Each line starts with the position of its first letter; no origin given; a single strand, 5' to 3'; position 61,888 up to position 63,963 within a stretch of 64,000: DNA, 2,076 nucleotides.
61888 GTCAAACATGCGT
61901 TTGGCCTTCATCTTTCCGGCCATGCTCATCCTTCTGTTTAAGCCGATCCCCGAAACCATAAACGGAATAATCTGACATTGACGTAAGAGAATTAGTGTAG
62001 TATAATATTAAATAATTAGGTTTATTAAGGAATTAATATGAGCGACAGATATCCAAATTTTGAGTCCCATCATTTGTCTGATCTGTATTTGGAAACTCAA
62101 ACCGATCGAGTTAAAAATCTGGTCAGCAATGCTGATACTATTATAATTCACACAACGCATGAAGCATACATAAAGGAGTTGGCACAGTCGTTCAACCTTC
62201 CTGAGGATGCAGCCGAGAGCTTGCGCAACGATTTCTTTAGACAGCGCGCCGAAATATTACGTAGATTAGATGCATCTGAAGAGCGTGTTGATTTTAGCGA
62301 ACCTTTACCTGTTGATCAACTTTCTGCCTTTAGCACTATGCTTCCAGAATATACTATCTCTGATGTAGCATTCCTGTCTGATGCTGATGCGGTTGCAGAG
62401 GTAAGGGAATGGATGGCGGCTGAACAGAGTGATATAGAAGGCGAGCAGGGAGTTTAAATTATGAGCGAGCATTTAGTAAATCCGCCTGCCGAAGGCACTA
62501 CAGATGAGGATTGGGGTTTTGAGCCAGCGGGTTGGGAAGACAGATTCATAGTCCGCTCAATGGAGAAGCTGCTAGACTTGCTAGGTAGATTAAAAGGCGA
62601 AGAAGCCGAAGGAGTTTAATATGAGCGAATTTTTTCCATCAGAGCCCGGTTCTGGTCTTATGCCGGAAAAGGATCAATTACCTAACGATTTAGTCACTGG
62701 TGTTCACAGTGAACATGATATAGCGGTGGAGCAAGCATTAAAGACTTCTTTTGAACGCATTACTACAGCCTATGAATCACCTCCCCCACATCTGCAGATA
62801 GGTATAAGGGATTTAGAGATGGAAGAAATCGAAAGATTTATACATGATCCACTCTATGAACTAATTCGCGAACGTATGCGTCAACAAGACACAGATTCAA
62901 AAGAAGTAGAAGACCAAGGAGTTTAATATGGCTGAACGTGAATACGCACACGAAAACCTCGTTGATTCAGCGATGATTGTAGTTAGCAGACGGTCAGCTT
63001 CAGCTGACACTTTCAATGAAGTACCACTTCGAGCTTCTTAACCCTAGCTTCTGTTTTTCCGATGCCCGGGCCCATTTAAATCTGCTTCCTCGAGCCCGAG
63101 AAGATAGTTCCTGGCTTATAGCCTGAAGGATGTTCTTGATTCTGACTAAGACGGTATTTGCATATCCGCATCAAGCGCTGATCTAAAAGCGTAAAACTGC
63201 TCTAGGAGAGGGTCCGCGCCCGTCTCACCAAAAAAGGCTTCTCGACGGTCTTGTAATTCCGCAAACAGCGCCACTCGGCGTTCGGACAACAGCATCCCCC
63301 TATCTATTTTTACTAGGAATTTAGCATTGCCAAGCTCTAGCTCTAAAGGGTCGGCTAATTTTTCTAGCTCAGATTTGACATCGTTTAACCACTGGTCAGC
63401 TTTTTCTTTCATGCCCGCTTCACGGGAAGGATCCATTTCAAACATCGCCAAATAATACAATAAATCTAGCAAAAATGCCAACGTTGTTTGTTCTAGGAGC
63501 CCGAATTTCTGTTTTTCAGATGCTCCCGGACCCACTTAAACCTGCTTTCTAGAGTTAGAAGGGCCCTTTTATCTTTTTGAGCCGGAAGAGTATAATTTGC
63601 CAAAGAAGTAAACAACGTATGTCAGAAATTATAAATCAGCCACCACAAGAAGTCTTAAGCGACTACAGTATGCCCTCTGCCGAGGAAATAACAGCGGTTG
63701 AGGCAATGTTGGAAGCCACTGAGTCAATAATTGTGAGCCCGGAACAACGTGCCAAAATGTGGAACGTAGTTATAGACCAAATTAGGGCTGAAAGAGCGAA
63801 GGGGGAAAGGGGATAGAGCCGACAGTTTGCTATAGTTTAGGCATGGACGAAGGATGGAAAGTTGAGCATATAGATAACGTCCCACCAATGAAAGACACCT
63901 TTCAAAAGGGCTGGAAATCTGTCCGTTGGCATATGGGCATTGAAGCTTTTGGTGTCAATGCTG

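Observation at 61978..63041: Array of four translationally coupled, highly acidic mini-genes with a conserved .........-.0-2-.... junction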

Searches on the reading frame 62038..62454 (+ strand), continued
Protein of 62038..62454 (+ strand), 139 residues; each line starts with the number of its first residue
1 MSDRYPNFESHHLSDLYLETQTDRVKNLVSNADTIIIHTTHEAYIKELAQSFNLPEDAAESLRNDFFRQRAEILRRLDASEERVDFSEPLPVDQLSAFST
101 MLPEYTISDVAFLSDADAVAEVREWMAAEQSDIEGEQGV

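Call 79: search_protein_families(library=pfam, proteins=[L007:7738-8133:+, L007:8136-8453:+, L007:8453-8770:+], max_evalue=0.1)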
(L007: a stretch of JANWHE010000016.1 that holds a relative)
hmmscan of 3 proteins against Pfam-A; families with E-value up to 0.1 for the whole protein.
L007:7738-8133:+ (132 aa): 0 families

L007:8136-8453:+ (106 aa): 5 families
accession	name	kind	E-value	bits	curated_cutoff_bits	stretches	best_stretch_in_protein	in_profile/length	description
PF18908.5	DUF5663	-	5.4e-14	53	23.7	1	11-91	3-83/84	Protein of unknown function (DUF5663)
PF03937.21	Sdh5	-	0.0018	18.6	27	1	40-80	24-63/76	Flavinator of succinate dehydrogenase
PF19963.4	VMAP-M1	-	0.051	14.6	25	1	60-93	70-103/113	vWA-MoxR associated protein middle region (VMAP-M) 1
PF09520.16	RE_TdeIII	-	0.06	13.4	27.2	1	25-97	63-137/242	Type II restriction endonuclease, TdeIII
PF18320.6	Csc2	-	0.078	12.6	25.5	1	37-97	226-289/298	Csc2 Crispr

L007:8453-8770:+ (106 aa): 4 families
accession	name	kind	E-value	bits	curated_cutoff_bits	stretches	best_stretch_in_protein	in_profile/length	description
PF18908.5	DUF5663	-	3.8e-11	43.8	23.7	1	8-91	2-84/84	Protein of unknown function (DUF5663)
PF22181.1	TarS_linker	-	0.009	16.8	27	1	10-61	43-94/100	Glycosyl transferase TarS linker domain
PF20070.4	DUF6466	-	0.03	15.2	25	1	38-67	98-126/146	Family of unknown function (DUF6466)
PF06594.17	HCBP_related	-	0.094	13.1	21.4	0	59-71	9-21/42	Haemolysin-type calcium binding protein related domain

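Call 83: search_dna_similar(query=window:62038-62454:+, collection=phages, mode=protein, max_evalue=0.1, max_rows=5)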
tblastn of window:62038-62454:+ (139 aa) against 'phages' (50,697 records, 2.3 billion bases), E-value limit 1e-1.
No match.

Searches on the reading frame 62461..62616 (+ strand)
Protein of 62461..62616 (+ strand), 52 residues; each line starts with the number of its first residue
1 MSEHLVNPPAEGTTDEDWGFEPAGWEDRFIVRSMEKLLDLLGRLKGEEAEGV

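Call 6: search_protein_families(library=pfam, proteins=[window:62461-62616:+], max_evalue=1)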
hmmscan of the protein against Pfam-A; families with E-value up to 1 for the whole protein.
window:62461-62616:+ (52 aa): 0 families

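Call 7: search_protein_families(library=ncbifam, proteins=[window:62461-62616:+], max_evalue=1)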
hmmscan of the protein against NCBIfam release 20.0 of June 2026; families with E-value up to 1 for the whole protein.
window:62461-62616:+ (52 aa): 0 families

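Call 23: search_protein_families(library=phrogs, proteins=[window:62461-62616:+], max_evalue=1)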
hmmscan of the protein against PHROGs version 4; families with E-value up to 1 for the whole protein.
window:62461-62616:+ (52 aa): 0 families

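Call 24: search_protein_families(library=padloc, proteins=[window:62461-62616:+], max_evalue=1)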
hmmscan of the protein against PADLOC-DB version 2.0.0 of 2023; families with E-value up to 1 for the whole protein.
window:62461-62616:+ (52 aa): 0 families

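Call 73: list_cluster_members(proteins=[window:62461-62616:+, window:62928-63038:+, window:63619-63813:+, L001:2189-2560:+, L001:2594-2887:+, L001:4010-4315:-, L001:7130-7468:+, L001:7655-7966:+])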
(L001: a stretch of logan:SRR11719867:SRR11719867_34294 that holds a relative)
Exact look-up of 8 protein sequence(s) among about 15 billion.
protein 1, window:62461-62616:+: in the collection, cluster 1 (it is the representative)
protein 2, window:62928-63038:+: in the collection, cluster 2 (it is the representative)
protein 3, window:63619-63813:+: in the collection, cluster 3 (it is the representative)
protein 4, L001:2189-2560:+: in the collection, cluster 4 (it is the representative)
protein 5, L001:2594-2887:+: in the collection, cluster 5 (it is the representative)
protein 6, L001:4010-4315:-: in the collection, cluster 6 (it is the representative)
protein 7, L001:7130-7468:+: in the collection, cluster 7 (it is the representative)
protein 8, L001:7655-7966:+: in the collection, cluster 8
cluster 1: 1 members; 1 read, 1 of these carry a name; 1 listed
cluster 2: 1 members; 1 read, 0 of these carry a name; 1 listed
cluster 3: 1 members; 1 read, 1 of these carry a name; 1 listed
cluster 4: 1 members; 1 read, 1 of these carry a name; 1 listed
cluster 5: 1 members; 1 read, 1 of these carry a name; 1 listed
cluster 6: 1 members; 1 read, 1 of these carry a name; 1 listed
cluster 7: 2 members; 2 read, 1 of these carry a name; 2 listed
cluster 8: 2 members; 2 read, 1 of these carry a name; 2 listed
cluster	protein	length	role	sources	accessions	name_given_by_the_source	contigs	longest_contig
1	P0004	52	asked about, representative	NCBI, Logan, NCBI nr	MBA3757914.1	hypothetical protein H0X09_03605 [Candidatus Saccharibacteria bacterium] | hypothetical protein [Candidatus Saccharibacteria bacterium]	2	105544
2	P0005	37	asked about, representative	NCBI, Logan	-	-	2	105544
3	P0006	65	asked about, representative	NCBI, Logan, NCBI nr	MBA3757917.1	hypothetical protein H0X09_03620 [Candidatus Saccharibacteria bacterium] | hypothetical protein [Candidatus Saccharibacteria bacterium]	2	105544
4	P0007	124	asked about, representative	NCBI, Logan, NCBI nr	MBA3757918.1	hypothetical protein H0X09_03625 [Candidatus Saccharibacteria bacterium] | hypothetical protein [Candidatus Saccharibacteria bacterium]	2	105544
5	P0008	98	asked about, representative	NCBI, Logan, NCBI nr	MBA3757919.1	hypothetical protein H0X09_03630 [Candidatus Saccharibacteria bacterium] | hypothetical protein [Candidatus Saccharibacteria bacterium]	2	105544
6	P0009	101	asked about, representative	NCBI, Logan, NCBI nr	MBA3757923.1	hypothetical protein H0X09_03650 [Candidatus Saccharibacteria bacterium] | hypothetical protein [Candidatus Saccharibacteria bacterium]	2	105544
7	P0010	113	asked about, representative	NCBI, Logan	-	-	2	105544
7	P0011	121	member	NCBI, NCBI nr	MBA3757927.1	hypothetical protein H0X09_03670 [Candidatus Saccharibacteria bacterium] | hypothetical protein [Candidatus Saccharibacteria bacterium]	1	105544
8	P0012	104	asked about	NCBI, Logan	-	-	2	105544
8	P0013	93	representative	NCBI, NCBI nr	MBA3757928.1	hypothetical protein H0X09_03675 [Candidatus Saccharibacteria bacterium] | hypothetical protein [Candidatus Saccharibacteria bacterium]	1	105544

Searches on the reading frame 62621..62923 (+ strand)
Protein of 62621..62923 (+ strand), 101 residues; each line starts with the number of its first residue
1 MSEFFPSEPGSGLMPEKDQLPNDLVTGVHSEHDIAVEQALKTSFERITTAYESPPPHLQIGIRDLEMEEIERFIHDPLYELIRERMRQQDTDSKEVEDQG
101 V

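Call 6: search_protein_families(library=pfam, proteins=[window:62621-62923:+], max_evalue=1)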
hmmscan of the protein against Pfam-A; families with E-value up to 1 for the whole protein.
window:62621-62923:+ (101 aa): 1 family
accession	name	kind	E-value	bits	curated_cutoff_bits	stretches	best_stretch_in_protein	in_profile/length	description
PF19387.4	DUF5962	-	0.12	13.1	25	1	18-51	10-43/99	Family of unknown function (DUF5962)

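Call 7: search_protein_families(library=ncbifam, proteins=[window:62621-62923:+], max_evalue=1)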
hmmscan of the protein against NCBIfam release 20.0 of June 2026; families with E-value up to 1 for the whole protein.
window:62621-62923:+ (101 aa): 0 families

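Call 15: find_homologous_proteins(query=window:62621-62923:+, max_evalue=0.05)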
Query window:62621-62923:+ (101 aa): 1 proteins with E <= 0.05 among 2 candidates.
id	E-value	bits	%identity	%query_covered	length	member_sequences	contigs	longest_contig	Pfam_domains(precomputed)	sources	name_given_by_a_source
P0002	7.1e-60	217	100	100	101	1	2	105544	-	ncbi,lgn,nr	ncbi:hypothetical protein H0X09_03610 [Candidatus Saccharibacteria bacterium]|nr:hypothetical protei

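Call 23: search_protein_families(library=phrogs, proteins=[window:62621-62923:+], max_evalue=1)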
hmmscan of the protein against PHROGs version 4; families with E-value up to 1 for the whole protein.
window:62621-62923:+ (101 aa): 2 families
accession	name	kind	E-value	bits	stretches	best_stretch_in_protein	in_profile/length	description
phrog_16524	-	unknown function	0.085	13.5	1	31-84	134-187/215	-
phrog_8750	-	unknown function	0.087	14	1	69-97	26-54/63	-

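Call 24: search_protein_families(library=padloc, proteins=[window:62621-62923:+], max_evalue=1)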
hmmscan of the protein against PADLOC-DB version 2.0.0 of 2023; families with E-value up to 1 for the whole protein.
window:62621-62923:+ (101 aa): 0 families

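Call 39: predict_structure(protein=window:62621-62923:+)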
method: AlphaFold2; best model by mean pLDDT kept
length: 101 residues; sequences in the alignment: 1
mean_pLDDT: 62.8   pTM: 0.26
mean pLDDT of the five models: 62.8, 62.4, 62.1, 60.7, 60.1
residues with pLDDT >= 90: 0; 70-90: 28; 50-70: 61; < 50: 12
segments of 3 or more residues with pLDDT < 50: none
pLDDT, mean of each block of 10 residues (from residue 1): 55 52 56 78 79 60 55 60 73 63 45
secondary structure, 60 per line:
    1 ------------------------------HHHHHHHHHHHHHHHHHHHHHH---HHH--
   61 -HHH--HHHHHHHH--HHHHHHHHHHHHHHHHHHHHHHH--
elements in order: H31-52 H67-74 H77-99

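Call 61: search_solved_structures(query=window:62621-62923:+, max_evalue=10)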
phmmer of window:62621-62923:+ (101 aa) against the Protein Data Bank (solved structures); distinct sequences matched with E-value up to 10: 3.
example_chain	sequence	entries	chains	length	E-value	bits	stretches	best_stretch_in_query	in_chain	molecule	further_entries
9u78_A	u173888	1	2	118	0.13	15.7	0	65-98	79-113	Single Chain Protein of De Novo Designed Helix Bundles-4EH2 with KDPV Loop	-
3do9_A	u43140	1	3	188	0.34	14.4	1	29-98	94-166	UPF0302 protein BA_1542/GBAA1542/BAS1430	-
5zrc_A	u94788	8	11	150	1.8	12.1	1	17-72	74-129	Putative mutator protein MutT2/NUDIX hydrolase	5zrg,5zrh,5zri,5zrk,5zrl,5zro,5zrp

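Call 84: search_dna_similar(query=window:62621-62923:+, collection=phages, mode=protein, max_evalue=0.1, max_rows=5)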
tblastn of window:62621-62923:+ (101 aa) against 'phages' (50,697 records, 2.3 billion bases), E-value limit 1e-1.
No match.

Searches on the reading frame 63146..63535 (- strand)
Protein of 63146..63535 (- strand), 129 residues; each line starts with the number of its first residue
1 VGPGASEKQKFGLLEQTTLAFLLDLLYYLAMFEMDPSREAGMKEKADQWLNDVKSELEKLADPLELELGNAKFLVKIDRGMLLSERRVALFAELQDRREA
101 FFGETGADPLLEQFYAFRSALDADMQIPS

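Call 6: search_protein_families(library=pfam, proteins=[window:63146-63535:-], max_evalue=1)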
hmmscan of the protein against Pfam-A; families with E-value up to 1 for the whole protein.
window:63146-63535:- (129 aa): 0 families

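Call 7: search_protein_families(library=ncbifam, proteins=[window:63146-63535:-], max_evalue=1)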
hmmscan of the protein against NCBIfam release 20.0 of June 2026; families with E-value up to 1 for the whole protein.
window:63146-63535:- (129 aa): 0 families

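Call 23: search_protein_families(library=phrogs, proteins=[window:63146-63535:-], max_evalue=1)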
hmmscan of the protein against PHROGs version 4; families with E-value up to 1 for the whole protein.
window:63146-63535:- (129 aa): 0 families

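Call 24: search_protein_families(library=padloc, proteins=[window:63146-63535:-], max_evalue=1)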
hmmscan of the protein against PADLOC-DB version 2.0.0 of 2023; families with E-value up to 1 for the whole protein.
window:63146-63535:- (129 aa): 0 families

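Call 42: find_homologous_proteins(query=window:63146-63535:-, max_evalue=0.05)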
Query window:63146-63535:- (129 aa): 1 proteins with E <= 0.05 among 137 candidates.
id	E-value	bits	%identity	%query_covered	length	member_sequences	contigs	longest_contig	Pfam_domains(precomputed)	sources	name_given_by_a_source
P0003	4.9e-76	271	100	100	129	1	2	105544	-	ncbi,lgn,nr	ncbi:hypothetical protein H0X09_03615 [Candidatus Saccharibacteria bacterium]|nr:hypothetical protei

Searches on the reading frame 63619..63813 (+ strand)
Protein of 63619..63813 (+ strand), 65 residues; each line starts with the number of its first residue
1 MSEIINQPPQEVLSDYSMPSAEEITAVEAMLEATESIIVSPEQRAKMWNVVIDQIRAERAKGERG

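Call 6: search_protein_families(library=pfam, proteins=[window:63619-63813:+], max_evalue=1)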
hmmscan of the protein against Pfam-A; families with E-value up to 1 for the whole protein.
window:63619-63813:+ (65 aa): 0 families

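Call 7: search_protein_families(library=ncbifam, proteins=[window:63619-63813:+], max_evalue=1)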
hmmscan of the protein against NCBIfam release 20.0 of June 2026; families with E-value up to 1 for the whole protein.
window:63619-63813:+ (65 aa): 2 families
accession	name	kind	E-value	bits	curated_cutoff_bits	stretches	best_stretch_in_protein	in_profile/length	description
NF052482.1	sulfolyase_CuyA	equivalog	0.008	15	450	1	13-60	261-307/332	D-cysteate sulfo-lyase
TIGR01275.1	ACC_deam_rel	subfamily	0.039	13.3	289.4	1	13-62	252-300/321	pyridoxal phosphate-dependent enzymes, D-cysteine desulfhydrase family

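Call 23: search_protein_families(library=phrogs, proteins=[window:63619-63813:+], max_evalue=1)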
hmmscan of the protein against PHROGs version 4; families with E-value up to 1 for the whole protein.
window:63619-63813:+ (65 aa): 0 families

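Call 24: search_protein_families(library=padloc, proteins=[window:63619-63813:+], max_evalue=1)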
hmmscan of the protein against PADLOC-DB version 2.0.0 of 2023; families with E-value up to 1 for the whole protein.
window:63619-63813:+ (65 aa): 0 families
